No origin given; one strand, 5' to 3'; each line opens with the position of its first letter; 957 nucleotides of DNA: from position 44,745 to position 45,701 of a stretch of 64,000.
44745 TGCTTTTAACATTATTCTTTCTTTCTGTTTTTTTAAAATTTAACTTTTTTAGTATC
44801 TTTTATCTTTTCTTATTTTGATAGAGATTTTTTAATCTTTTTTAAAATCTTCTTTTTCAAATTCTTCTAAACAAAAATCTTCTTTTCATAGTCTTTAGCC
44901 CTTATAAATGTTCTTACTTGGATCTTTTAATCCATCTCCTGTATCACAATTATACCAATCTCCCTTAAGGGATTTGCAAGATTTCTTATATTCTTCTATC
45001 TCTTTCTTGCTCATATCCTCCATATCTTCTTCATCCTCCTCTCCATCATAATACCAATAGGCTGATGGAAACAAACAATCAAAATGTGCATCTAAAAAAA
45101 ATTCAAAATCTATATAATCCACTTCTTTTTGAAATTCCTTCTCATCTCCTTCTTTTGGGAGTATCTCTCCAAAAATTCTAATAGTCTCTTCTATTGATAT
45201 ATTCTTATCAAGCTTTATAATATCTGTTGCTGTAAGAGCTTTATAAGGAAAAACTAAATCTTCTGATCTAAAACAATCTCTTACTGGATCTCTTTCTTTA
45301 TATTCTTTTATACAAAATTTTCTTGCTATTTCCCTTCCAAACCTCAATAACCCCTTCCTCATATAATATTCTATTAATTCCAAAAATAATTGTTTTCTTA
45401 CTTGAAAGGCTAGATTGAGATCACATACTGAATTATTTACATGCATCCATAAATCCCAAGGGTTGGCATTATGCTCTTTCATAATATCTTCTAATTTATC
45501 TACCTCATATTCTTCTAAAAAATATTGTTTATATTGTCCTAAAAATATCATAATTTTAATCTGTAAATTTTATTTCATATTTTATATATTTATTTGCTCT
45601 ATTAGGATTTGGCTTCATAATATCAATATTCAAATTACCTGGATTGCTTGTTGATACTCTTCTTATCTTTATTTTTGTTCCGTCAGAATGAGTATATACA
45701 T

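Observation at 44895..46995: MafB-like architecture with an unrecognised N-terminal domain: signal-peptide toxin plus DUF596-like immunity gene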

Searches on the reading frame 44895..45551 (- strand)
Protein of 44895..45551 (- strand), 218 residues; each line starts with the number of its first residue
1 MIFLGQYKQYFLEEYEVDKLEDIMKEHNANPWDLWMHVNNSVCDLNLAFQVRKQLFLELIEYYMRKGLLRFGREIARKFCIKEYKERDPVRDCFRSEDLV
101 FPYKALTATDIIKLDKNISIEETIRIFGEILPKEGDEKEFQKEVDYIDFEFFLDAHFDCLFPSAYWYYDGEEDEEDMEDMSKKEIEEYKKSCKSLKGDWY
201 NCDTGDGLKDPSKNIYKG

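Call 5: search_protein_families(library=pfam, proteins=[window:44895-45551:-], max_evalue=1)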
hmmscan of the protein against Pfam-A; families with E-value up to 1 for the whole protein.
window:44895-45551:- (218 aa): 2 families
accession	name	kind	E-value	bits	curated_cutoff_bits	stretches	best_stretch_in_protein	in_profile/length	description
PF05916.17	Sld5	-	0.14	12.8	22.3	1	165-196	63-95/102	GINS complex protein helical bundle domain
PF04591.17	DUF596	-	0.17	12.6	25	1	119-154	18-52/69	Protein of unknown function, DUF596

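Call 6: search_protein_families(library=ncbifam, proteins=[window:44895-45551:-], max_evalue=1)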
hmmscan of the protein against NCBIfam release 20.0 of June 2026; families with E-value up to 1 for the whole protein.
window:44895-45551:- (218 aa): 0 families

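Call 13: list_cluster_members(proteins=[P0002, window:44895-45551:-, window:47628-48125:-, window:63421-63963:-])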
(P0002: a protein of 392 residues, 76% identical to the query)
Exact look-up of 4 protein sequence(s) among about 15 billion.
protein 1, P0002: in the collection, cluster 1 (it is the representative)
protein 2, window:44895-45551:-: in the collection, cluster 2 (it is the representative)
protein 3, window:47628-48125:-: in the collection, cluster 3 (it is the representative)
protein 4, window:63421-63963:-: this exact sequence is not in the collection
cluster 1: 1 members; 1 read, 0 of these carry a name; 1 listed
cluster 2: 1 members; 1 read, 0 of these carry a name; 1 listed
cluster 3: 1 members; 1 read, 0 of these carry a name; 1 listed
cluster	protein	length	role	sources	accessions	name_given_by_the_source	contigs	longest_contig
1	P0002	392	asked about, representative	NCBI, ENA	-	-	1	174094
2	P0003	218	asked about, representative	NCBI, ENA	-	-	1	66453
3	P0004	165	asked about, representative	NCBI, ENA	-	-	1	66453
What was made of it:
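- Tried and rejected: Cluster look-up gave no names (call 13).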

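Call 29: search_solved_structures(query=window:44895-45551:-, max_evalue=10)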
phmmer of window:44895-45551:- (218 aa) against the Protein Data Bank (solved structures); distinct sequences matched with E-value up to 10: 1.
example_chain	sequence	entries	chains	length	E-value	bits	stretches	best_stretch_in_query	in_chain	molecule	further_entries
4ag5_A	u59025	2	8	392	0.73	12.7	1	186-211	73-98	TYPE IV SECRETORY PATHWAY VIRB4 COMPONENTS-LIKE PROTEIN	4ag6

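Call 30: find_homologous_proteins(query=window:44895-45551:-)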
Query window:44895-45551:- (218 aa): 2 proteins with E <= 0.001 among 302 candidates.
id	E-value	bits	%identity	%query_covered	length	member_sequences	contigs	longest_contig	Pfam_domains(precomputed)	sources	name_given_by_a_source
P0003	5.4e-145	499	100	100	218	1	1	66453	-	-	-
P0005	7.3e-54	201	53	100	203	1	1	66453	-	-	-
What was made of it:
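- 44895..45551 (-): Immunity gene: 218 aa, acidic, no signal peptide, starting 4 nt after the toxin stop codon. An in-contig paralogue is P0005 (call 30).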

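Call 69: search_protein_families(library=pfam, proteins=[P0005], max_evalue=10)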
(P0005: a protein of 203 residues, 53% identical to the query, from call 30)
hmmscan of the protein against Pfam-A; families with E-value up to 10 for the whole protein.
P0005 (203 aa): 0 families
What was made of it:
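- On DUF596 / Imm-NMB0513: The third member gives no hit (calls 5, 69).
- Tried and rejected: Pfam and NCBIfam on all ORFs of the locus: nothing significant (calls 5, 6, 69).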
